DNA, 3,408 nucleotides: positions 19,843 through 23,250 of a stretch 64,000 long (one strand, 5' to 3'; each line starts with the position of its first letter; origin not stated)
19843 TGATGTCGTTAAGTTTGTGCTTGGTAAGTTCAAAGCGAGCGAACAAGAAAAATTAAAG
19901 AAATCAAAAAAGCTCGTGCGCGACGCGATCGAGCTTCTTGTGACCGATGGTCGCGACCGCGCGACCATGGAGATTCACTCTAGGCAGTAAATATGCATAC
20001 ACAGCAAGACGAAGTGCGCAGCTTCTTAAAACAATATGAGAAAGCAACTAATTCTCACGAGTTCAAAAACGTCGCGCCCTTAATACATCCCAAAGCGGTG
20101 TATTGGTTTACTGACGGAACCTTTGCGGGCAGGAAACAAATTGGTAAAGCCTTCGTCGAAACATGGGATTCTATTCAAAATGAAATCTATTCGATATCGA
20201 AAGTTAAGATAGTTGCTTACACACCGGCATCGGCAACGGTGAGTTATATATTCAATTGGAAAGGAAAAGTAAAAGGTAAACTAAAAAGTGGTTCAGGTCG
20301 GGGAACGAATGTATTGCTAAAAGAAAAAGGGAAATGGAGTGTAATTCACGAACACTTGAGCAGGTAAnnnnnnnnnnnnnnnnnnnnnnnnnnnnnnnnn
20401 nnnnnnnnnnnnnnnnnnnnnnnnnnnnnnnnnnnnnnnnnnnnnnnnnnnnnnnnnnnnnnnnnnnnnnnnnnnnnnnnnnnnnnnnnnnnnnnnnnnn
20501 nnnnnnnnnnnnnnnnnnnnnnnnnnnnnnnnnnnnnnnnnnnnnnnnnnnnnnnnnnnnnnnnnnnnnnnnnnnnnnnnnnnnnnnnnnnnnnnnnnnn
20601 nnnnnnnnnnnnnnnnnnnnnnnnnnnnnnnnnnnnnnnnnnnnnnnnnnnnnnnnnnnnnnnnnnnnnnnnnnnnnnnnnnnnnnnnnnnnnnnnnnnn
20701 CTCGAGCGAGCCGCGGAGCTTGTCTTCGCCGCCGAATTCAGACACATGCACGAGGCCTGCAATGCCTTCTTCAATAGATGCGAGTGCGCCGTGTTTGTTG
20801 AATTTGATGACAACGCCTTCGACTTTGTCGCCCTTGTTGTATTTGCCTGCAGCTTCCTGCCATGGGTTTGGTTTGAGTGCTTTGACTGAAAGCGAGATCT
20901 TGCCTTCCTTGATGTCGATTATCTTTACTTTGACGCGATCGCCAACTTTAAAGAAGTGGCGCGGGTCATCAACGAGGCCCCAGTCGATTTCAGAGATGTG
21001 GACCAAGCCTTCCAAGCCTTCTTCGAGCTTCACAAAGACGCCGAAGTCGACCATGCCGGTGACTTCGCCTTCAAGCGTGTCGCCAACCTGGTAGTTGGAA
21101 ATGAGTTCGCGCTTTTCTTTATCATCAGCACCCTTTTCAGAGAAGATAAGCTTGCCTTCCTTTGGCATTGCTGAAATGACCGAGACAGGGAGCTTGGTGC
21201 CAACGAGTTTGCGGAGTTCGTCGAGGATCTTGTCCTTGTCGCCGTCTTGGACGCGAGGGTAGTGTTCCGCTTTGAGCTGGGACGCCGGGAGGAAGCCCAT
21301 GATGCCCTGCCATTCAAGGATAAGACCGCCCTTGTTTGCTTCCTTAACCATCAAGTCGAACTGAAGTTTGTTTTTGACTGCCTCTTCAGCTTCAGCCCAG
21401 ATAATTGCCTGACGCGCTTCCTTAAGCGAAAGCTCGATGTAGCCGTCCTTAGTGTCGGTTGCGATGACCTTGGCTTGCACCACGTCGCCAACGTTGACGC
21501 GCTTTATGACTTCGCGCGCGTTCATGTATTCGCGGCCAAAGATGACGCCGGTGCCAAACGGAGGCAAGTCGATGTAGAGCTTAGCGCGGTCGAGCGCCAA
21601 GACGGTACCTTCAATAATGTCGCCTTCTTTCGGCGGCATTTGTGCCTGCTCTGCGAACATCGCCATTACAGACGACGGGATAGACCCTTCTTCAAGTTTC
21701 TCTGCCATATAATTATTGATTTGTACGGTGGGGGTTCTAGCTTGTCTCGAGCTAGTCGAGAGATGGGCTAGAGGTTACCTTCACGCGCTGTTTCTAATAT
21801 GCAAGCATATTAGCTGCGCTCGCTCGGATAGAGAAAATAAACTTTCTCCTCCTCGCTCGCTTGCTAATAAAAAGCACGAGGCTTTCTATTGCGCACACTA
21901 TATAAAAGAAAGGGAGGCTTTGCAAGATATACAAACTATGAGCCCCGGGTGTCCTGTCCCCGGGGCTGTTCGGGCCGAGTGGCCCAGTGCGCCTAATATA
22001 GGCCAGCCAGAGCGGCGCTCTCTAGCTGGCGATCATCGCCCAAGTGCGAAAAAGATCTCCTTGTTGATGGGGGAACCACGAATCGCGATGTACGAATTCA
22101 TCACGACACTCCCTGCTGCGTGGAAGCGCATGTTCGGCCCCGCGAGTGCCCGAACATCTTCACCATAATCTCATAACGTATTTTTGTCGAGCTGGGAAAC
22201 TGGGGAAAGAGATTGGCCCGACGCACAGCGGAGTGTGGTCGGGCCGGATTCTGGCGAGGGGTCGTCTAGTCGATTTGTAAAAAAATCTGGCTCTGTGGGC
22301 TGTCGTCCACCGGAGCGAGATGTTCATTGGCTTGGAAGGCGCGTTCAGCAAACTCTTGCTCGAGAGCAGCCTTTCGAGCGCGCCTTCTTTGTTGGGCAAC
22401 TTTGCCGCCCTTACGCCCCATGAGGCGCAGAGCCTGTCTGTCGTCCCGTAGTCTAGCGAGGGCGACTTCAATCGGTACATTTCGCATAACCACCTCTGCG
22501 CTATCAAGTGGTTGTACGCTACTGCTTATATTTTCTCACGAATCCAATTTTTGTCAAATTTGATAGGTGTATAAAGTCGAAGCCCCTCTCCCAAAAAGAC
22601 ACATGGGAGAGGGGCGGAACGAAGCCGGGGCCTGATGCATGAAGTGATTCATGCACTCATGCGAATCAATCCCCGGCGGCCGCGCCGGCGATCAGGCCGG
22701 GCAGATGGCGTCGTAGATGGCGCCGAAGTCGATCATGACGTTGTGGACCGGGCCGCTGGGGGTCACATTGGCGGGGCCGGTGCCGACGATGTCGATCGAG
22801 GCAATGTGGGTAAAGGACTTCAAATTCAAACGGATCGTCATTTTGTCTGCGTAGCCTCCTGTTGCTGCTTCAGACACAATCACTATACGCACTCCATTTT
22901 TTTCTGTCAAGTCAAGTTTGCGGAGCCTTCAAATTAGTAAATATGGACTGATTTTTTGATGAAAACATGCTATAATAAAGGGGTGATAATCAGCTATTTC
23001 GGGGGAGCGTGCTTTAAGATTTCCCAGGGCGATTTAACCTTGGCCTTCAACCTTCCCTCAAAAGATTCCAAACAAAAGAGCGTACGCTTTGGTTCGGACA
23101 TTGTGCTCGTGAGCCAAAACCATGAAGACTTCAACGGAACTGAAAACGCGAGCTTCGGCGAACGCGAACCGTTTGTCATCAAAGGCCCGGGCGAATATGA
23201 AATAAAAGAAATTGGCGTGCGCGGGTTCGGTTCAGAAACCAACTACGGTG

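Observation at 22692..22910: Second GC3-rich mini-ORF with the same promoter/RBS architecture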

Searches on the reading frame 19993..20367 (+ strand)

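Call 10: search_protein_families(library=pfam, proteins=[window:19993-20367:+], max_evalue=1)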
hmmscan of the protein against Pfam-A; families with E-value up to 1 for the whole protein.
window:19993-20367:+ (124 aa): 10 families
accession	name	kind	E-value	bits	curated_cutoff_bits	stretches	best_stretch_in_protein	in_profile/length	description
PF14534.12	DUF4440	-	4.9e-11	43.5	25.2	1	9-116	2-106/107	Domain of unknown function (DUF4440)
PF13474.12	SnoaL_3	-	7.5e-11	42.9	22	1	8-123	1-117/121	SnoaL-like domain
PF08332.16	CaMKII_AD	-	1.1e-07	32.5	22.1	1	5-123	2-125/128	Calcium/calmodulin dependent protein kinase II association domain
PF12680.13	SnoaL_2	-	0.00025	22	27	1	14-115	3-99/102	SnoaL-like domain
PF13577.12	SnoaL_4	-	0.0089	16.5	24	1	4-117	5-122/126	SnoaL-like domain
PF07080.17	DUF1348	-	0.018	15.4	22.1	1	9-93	9-90/130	Protein of unknown function (DUF1348)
PF11533.15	AtzH-like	-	0.037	14.2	27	1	7-123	11-121/126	AtzH-like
PF22819.2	TcaA_5th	-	0.072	13.9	23.6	1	7-35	8-36/115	TcaA protein NTF2-like domain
PF05064.18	Nsp1_C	-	0.19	12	24.1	1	2-22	82-102/114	Nsp1-like C-terminal region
PF16958.10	PRP9_N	-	0.21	12.1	27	1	2-22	72-92/150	Pre-mRNA-splicing factor PRP9 N-terminus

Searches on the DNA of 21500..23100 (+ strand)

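Call 7: search_rna_families(source=window, start=21500, end=23100, threshold=evalue, max_evalue=10)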
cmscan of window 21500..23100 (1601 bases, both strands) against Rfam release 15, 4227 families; matches with E-value up to 10: 4.
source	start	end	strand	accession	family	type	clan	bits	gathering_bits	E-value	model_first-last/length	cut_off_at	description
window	22550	22619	+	RF02580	tsr31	Gene; sRNA;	-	20.9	50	2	1-70/70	no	S. aureus tsr31 small RNA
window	22609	22693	-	RF03314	mir-1908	Gene; miRNA;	-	19.5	82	8.7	1-73/73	no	mir-1908 microRNA precursor family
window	21904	21926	+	RF01360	CRISPR-DR47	Gene; CRISPR;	-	18.7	39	2.3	1-37/37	no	CRISPR RNA direct repeat element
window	22578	22620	+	RF00381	Antizyme_FSE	Cis-reg; frameshift_element;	-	18.6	40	0.85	1-59/59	no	Antizyme RNA frameshifting stimulation element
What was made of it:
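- On Known RNA family (Rfam 15): The E-value scan of 21500-23100 gives chance-level hits only (call 7).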

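Call 41: search_dna_similar(query=window:21940-22955:+, collection=plasmids, mode=distant, max_evalue=0.01, max_rows=10)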
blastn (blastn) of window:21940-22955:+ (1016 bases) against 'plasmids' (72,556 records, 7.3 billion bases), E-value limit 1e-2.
No match.

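Call 42: search_dna_similar(query=window:21940-22955:+, collection=phages, mode=distant, max_evalue=0.01, max_rows=10)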
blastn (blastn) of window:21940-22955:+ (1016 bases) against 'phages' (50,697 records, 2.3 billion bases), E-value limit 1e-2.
Records with a match: 1; places in all: 1; records where one place covers at least 80% of the query: 0.
Best place of each record, by identity: 80-90% 1.
By first word of the organism name: Pseudomonas 1.
By host as written in the record: Pseudomonas aeruginosa 1.
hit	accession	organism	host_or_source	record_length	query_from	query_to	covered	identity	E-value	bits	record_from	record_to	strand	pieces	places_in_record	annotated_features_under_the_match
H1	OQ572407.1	Pseudomonas phage Y5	Pseudomonas aeruginosa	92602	741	796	6%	80.7%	7e-3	49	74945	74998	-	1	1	record has no annotation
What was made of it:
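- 21940..22955 (.): About 1 kb of lineage-specific spacer between the rpsA (S1) promoter and the MBL-fold hydrolase gene. No match in plasmids, and only a 56-nt chance-level match in phages (calls 41, 42).
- Tried and rejected: Nothing meaningful was found (calls 41, 42).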

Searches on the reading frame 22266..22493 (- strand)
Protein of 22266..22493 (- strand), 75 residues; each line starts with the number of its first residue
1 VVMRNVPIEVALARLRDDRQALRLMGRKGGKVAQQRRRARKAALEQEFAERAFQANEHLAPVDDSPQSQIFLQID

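Call 10: search_protein_families(library=pfam, proteins=[window:22266-22493:-], max_evalue=1)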
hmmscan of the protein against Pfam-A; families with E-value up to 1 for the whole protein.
window:22266-22493:- (75 aa): 1 family
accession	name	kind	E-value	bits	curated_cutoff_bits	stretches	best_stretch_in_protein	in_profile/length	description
PF03746.21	LamB_YcsF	-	0.092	12.8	22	1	12-63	127-178/239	LamB/YcsF family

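Call 49: search_protein_families(library=phrogs, proteins=[window:22269-22487:-], max_evalue=1)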
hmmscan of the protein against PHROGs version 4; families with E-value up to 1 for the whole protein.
window:22269-22487:- (73 aa): 3 families
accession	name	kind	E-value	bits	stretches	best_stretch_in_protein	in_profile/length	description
phrog_31483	-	unknown function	0.17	12.9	1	19-48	28-57/74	-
phrog_30946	-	unknown function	0.55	11.5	1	15-37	22-44/54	-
phrog_6558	-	unknown function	0.58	11.6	1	30-56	42-69/90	-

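Call 50: search_protein_families(library=ncbifam, proteins=[window:22269-22487:-], max_evalue=1)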
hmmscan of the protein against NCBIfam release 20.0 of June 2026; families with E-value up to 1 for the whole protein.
window:22269-22487:- (73 aa): 1 family
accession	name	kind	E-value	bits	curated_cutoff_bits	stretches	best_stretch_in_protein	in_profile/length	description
NF006754.0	PRK09274.1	equivalog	0.11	10.6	478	1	14-48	431-465/555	fatty acid CoA ligase family protein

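Call 51: search_protein_families(library=padloc, proteins=[window:22269-22487:-], max_evalue=1)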
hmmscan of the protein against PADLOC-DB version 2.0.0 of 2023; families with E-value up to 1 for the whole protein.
window:22269-22487:- (73 aa): 0 families

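Call 52: find_homologous_proteins(query=window:22269-22487:-, max_evalue=1)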
Query window:22269-22487:- (73 aa): 1 proteins with E <= 1 among 4 candidates.
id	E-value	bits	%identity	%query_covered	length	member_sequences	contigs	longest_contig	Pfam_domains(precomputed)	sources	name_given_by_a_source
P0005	6.4e-38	145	100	100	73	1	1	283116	-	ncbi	-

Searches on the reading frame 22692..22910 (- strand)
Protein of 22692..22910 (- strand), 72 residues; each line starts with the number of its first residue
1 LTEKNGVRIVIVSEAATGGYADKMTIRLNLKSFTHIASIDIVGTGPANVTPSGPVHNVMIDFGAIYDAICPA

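Call 10: search_protein_families(library=pfam, proteins=[window:22692-22910:-], max_evalue=1)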
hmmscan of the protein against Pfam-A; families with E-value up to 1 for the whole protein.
window:22692-22910:- (72 aa): 0 families

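Call 12: find_encoding_contigs(protein=window:22695-22910:-, flank=10000)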
Protein window:22695-22910:- (72 aa): no gene with exactly this product is on record in the collection.

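Call 14: find_homologous_proteins(query=window:22695-22910:-, max_evalue=10)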
Query window:22695-22910:- (72 aa): 1 proteins with E <= 10 among 2 candidates.
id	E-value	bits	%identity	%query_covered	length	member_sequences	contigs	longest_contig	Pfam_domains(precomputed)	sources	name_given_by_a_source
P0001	2.3e-32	128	98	85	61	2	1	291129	-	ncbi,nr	ncbi:MAG TPA: hypothetical protein VG984_01995 [Candidatus Paceibacterota bacterium]|nr:hypothetical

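Call 17: find_encoding_contigs(protein=P0001, flank=10000)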
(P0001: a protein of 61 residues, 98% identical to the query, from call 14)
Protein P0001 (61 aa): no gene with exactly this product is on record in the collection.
